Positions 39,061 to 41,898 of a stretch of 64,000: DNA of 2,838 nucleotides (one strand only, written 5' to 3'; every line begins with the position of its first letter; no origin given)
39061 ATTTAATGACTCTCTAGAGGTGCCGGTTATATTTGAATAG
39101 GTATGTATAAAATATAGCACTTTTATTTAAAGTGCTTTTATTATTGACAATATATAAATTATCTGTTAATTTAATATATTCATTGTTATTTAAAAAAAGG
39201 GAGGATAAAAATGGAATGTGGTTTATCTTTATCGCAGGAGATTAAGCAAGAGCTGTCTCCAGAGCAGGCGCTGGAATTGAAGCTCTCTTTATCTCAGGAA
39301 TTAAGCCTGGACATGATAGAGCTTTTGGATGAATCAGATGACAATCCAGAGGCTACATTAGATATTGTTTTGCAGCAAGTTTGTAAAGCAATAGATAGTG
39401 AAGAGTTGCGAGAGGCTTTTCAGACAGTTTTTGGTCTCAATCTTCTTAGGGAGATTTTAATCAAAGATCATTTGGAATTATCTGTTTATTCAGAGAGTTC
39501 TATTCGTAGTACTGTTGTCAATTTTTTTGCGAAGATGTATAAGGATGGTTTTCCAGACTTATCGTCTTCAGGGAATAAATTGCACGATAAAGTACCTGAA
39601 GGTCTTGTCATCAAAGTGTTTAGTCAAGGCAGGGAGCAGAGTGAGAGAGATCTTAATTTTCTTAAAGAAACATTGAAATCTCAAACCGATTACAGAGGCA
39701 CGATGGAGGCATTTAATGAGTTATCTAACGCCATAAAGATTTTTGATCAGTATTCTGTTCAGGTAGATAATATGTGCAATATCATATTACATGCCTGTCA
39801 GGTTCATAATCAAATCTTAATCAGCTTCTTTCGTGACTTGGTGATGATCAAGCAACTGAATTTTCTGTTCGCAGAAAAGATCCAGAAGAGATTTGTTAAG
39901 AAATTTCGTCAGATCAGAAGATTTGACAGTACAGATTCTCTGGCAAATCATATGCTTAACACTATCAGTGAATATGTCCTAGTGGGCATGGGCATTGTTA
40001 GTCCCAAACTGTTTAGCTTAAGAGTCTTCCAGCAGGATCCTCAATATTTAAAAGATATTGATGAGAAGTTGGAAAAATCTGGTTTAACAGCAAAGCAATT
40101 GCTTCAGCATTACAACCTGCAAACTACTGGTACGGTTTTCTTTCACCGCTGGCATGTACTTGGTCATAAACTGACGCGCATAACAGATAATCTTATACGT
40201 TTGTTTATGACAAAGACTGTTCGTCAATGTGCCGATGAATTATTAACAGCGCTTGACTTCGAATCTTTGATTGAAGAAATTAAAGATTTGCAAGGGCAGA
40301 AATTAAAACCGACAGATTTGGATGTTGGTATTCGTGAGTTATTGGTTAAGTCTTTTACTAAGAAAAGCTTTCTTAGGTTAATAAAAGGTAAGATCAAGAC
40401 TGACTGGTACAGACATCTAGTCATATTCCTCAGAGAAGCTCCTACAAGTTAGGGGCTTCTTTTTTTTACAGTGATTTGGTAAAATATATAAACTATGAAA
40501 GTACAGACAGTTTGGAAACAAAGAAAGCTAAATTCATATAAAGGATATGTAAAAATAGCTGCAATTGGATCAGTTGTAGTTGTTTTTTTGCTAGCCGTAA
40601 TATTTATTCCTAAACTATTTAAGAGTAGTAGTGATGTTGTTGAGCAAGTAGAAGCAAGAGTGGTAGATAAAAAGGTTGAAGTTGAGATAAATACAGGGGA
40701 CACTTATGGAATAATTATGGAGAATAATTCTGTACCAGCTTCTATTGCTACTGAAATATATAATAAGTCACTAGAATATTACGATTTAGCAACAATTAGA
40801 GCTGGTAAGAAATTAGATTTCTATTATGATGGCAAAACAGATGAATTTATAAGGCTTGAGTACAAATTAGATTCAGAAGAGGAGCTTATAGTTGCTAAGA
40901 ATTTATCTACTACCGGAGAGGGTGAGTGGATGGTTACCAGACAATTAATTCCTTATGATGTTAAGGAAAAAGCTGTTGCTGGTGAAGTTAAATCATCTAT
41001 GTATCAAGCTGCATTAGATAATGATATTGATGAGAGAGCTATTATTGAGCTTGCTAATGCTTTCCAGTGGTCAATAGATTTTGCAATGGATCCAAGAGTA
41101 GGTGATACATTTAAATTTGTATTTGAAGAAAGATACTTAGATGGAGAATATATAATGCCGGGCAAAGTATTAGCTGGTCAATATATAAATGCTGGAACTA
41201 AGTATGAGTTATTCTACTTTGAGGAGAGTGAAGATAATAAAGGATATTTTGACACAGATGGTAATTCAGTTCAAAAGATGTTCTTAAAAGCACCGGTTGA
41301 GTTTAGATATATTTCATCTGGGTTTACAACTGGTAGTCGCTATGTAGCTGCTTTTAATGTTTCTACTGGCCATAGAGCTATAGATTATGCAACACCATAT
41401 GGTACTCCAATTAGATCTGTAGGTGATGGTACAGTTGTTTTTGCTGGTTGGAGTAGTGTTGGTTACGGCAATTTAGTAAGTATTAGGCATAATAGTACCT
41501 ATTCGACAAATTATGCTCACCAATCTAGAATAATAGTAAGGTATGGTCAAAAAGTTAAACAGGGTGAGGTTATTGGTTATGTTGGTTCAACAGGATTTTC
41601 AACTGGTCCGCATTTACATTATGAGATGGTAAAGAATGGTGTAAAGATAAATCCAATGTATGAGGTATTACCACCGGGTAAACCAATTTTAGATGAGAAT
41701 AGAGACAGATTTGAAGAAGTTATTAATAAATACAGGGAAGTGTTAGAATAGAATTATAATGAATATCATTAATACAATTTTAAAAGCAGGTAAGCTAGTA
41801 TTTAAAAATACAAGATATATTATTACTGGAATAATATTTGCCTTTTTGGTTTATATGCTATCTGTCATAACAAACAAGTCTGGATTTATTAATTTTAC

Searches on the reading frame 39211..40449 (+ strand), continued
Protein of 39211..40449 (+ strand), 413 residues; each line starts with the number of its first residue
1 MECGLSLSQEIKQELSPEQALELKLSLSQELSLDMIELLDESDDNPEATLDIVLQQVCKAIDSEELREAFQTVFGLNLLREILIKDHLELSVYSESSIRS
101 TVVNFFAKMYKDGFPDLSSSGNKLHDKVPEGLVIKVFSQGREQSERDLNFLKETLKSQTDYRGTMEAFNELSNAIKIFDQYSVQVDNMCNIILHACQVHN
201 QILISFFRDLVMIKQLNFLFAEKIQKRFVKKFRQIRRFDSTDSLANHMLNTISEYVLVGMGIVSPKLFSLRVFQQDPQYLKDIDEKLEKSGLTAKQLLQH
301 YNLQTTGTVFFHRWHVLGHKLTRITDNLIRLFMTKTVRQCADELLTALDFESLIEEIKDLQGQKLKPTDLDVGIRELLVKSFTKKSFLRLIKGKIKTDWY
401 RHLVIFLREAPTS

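Call 88: search_protein_families(library=pfam, proteins=[P0083, P0119, P0066, P0123, P0098, P0116, P0112, P0136, P0145, P0101], max_evalue=0.01)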
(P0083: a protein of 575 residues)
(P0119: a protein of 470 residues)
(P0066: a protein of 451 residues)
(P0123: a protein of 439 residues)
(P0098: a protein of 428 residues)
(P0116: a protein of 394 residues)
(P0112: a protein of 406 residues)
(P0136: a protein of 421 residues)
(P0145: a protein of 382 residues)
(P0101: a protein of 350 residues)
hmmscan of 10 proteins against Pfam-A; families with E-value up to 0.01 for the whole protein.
P0083 (575 aa): 0 families

P0119 (470 aa): 0 families

P0066 (451 aa): 0 families

P0123 (439 aa): 0 families

P0098 (428 aa): 0 families

P0116 (394 aa): 0 families

P0112 (406 aa): 0 families

P0136 (421 aa): 0 families

P0145 (382 aa): 0 families

P0101 (350 aa): 0 families

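Call 90: find_related_loci(query=A4, collection=viral_contigs, flank=10000)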
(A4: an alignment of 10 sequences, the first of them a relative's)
Query A4 (427 aa) in viral_contigs; peptide patterns used: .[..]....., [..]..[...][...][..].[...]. (x = any residue, [..] = any of these).
44 stretches matched a pattern, but none encodes a relative of the query by tblastn (E <= 1e-3).

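Call 91: find_related_loci(query=A1, collection=viral_contigs, flank=10000)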
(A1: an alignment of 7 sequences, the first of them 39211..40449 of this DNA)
Query A1 (413 aa) in viral_contigs; peptide patterns used: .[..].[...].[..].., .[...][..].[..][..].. (x = any residue, [..] = any of these).
20 stretches matched a pattern, but none encodes a relative of the query by tblastn (E <= 1e-3).

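Call 92: list_cluster_members(proteins=[P0005, P0007, P0008, P0009, P0010, P0011, P0013, P0016, P0021, P0028])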
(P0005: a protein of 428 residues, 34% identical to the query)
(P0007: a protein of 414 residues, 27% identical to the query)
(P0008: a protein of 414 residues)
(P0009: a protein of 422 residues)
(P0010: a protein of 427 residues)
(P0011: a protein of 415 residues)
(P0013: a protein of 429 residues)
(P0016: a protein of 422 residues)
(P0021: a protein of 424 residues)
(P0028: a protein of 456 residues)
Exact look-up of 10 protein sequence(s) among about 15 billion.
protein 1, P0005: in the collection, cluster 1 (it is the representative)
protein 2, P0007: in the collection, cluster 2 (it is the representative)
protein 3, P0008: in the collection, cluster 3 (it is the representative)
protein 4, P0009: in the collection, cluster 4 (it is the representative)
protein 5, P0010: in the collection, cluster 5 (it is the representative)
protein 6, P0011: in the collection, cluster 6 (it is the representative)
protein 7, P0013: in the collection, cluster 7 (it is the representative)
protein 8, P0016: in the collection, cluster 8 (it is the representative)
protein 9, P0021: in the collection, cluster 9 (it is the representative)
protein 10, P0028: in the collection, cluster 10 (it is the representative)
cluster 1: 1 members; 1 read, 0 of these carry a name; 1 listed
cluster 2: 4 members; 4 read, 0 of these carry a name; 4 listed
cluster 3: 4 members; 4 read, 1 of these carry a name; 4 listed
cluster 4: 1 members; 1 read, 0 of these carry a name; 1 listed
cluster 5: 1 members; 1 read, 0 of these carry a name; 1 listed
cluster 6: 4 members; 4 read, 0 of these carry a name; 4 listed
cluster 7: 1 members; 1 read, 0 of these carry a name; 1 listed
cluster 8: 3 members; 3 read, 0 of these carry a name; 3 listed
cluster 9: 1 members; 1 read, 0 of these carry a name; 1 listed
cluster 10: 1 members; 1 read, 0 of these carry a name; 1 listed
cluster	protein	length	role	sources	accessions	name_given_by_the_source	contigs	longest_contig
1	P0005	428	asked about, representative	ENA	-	-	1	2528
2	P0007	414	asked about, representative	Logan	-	-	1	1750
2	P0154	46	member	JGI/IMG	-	-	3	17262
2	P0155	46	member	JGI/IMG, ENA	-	-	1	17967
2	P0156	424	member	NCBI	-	-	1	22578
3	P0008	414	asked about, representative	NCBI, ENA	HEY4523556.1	MAG TPA: hypothetical protein VJK04_01630 [Candidatus Paceibacterota bacterium]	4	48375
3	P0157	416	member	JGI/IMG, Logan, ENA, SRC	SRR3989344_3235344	-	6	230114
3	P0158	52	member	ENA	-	-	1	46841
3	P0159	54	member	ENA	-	-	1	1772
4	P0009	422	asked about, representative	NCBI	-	-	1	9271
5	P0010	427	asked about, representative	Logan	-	-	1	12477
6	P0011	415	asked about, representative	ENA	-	-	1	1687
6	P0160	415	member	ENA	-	-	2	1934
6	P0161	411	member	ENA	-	-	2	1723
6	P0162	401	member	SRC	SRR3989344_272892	-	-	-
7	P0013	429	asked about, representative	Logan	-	-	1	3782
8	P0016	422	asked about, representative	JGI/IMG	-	-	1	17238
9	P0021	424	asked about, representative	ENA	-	-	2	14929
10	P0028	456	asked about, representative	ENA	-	-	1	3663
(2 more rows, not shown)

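Call 93: find_encoding_contigs(protein=P0008, flank=8000, max_places=2)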
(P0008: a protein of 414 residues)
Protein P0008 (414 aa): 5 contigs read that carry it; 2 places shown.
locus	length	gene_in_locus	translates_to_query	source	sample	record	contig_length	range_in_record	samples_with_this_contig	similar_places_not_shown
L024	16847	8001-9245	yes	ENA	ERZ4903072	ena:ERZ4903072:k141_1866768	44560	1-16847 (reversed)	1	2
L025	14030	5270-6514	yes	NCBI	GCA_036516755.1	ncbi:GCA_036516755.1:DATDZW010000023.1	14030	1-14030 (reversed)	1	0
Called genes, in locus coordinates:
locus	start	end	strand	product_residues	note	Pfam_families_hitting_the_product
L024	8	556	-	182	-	PF03703:bPH_2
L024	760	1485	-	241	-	PF13482:RNase_H_2, PF03104:DNA_pol_B_exo1 (weak), PF10108:DNA_pol_B_exo2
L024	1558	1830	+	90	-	PF01016:Ribosomal_L27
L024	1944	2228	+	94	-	PF01467:CTP_transf_like (weak)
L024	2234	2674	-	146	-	PF01281:Ribosomal_L9_N, PF03948:Ribosomal_L9_C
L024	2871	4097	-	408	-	PF22694:CtpB_N-like (weak), PF00595:PDZ, PF13180:PDZ_2, PF17820:PDZ_6, PF03572:Peptidase_S41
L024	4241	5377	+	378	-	PF05496:RuvB_N (faint), PF13177:DNA_pol3_delta2, PF13245:AAA_19 (faint), PF13604:AAA_30 (weak), PF00004:AAA, PF13401:AAA_22 (weak), PF22608:DNAX_ATPase_lid, PF12169:DNA_pol3_gamma3, +1 more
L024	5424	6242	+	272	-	-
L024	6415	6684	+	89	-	-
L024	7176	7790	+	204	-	PF03407:Nucleotid_trans (faint)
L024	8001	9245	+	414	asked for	-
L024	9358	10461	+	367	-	-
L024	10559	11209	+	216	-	PF13624:SurA_N_3, PF09312:SurA_N (weak), PF13623:SurA_N_2 (weak)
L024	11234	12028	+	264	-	PF00106:adh_short, PF08659:KR, PF13561:adh_short_C2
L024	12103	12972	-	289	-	-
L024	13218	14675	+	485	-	PF00005:ABC_tran, PF02367:TsaE (faint), PF02463:SMC_N (faint), PF03193:RsgA_GTPase (faint), PF13175:AAA_15 (faint), PF13476:AAA_23 (faint), PF13555:AAA_29 (faint), PF00005:ABC_tran, +4 more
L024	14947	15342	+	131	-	PF01641:SelR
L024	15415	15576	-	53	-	PF06348:DUF1059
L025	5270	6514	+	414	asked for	-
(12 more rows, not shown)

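Call 94: find_encoding_contigs(protein=P0016, flank=8000, max_places=2)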
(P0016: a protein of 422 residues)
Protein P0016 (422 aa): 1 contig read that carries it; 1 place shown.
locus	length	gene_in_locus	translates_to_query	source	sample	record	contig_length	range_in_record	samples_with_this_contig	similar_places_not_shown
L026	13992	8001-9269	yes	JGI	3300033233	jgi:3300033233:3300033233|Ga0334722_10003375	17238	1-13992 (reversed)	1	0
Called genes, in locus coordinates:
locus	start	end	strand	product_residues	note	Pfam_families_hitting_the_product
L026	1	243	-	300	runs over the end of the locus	PF01149:Fapy_DNA_glyco, PF06831:H2TH, PF06827:zf-FPG_IleRS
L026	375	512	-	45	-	-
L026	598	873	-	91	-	-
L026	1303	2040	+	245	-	PF01978:TrmB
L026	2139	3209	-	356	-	PF02661:Fic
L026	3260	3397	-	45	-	-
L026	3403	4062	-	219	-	-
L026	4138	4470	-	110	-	-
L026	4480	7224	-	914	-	PF02739:5_3_exonuc_N, PF01367:5_3_exonuc, PF01612:DNA_pol_A_exo1, PF22619:DNA_polI_exo1, PF00476:DNA_pol_A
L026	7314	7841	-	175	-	PF10543:ORF6N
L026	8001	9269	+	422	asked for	-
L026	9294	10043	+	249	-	PF01978:TrmB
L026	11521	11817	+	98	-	-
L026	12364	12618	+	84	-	-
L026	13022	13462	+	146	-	-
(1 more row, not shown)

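Call 95: find_encoding_contigs(protein=P0021, flank=8000, max_places=1)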
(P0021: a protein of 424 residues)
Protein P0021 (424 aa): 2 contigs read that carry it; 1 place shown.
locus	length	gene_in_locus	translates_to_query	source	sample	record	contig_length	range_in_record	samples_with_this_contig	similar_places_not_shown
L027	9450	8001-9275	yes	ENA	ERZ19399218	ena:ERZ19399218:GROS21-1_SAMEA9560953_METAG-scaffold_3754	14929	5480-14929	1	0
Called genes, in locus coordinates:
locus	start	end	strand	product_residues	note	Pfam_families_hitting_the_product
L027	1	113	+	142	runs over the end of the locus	PF01451:LMWPc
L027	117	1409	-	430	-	PF08245:Mur_ligase_M, PF02875:Mur_ligase_C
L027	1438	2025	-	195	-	PF01330:RuvA_N, PF00633:HHH (faint), PF12836:HHH_3 (faint), PF14520:HHH_5, PF07499:RuvA_C (weak)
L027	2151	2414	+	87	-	PF01649:Ribosomal_S20p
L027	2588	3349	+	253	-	-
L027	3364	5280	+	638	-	PF10101:DUF2339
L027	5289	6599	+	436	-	PF13163:DUF3999 (faint)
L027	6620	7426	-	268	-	PF13387:Lnb_N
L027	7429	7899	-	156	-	-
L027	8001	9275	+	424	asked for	-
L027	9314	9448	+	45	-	?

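Call 96: find_encoding_contigs(protein=P0010, flank=8000, max_places=1)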
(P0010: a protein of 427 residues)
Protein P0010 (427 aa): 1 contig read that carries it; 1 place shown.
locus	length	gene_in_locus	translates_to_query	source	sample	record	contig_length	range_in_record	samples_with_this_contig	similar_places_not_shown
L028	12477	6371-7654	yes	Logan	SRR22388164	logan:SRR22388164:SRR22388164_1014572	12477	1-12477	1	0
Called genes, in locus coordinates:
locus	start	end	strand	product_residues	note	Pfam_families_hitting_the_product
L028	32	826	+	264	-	PF04085:MreC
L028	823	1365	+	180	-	PF04093:MreD (weak)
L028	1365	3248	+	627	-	PF03717:PBP_dimer, PF00905:Transpeptidase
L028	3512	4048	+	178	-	-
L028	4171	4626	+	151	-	PF03449:GreA_GreB_N, PF01272:GreA_GreB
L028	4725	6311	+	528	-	PF01921:tRNA-synt_1f, PF19269:Anticodon_2 (weak)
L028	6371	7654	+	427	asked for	-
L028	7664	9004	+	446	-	PF02403:Seryl_tRNA_N, PF00587:tRNA-synt_2b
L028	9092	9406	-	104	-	-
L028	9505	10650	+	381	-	PF00155:Aminotran_1_2, PF00266:Aminotran_5 (weak), PF01041:DegT_DnrJ_EryC1, PF01053:Cys_Met_Meta_PP (faint)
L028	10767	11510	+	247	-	PF08245:Mur_ligase_M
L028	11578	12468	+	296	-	PF08478:POTRA_1 (weak)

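Call 97: find_encoding_contigs(protein=P0009, flank=8000, max_places=1)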
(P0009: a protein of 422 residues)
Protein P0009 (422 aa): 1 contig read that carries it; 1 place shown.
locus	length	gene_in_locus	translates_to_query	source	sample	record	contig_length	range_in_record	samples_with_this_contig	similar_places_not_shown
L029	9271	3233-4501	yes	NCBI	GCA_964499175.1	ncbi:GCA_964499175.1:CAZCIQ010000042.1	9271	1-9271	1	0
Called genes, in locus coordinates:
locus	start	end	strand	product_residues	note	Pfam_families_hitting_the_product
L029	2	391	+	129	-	?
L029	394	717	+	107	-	PF00203:Ribosomal_S19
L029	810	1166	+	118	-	PF00237:Ribosomal_L22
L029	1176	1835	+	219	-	PF07650:KH_2, PF00189:Ribosomal_S3_C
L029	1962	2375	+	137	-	PF00252:Ribosomal_L16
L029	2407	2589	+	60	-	PF00831:Ribosomal_L29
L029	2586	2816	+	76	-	PF00366:Ribosomal_S17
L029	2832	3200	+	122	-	PF00238:Ribosomal_L14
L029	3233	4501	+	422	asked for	-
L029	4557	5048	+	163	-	PF24694:LNS2_PITM1-3 (weak)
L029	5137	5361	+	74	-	-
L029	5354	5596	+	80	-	PF07927:HicA_toxin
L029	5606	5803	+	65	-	-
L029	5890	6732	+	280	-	PF00398:RrnaAD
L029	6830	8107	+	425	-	PF00675:Peptidase_M16, PF05193:Peptidase_M16_C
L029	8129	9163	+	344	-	PF01594:AI-2E_transport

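Call 118: find_homologous_proteins(query=P0156, max_evalue=0.00001)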
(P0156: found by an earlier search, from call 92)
Query P0156 (424 aa): 3 proteins with E <= 0.00001 among 6410 candidates.
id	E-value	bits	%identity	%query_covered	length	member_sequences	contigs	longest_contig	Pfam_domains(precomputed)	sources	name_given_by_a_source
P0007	7.5e-273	923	100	98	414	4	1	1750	-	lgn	-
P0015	1.4e-43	168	29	97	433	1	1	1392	-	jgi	jgi:hypothetical protein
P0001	6.7e-30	123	27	96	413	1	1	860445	-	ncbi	ncbi:MAG: hypothetical protein ACKKL6_01615 [Candidatus Komeilibacteria bacterium]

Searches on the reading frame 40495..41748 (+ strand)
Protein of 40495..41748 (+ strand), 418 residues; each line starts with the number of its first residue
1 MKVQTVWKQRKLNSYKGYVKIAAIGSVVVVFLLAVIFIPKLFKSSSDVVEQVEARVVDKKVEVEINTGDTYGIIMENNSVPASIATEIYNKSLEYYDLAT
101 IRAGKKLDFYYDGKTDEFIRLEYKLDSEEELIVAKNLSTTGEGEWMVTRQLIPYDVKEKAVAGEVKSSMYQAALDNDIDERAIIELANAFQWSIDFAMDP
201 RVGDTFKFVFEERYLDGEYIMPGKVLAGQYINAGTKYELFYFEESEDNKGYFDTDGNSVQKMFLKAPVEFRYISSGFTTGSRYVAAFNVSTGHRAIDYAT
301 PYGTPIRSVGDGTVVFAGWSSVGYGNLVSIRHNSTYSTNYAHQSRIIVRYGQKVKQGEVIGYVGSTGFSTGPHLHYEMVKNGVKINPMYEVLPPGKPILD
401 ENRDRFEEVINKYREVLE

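Call 14: search_protein_families(library=pfam, proteins=[window:40495-41748:+], max_evalue=0.001)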
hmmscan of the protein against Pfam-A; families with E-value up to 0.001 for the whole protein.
window:40495-41748:+ (418 aa): 2 families
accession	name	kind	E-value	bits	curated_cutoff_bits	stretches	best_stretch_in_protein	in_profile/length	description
PF01551.29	Peptidase_M23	-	3.5e-35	120.5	28.7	1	292-387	2-96/96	Peptidase family M23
PF19425.4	Csd3_N2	-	1.1e-08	35.5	27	1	157-277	5-120/122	Csd3 second domain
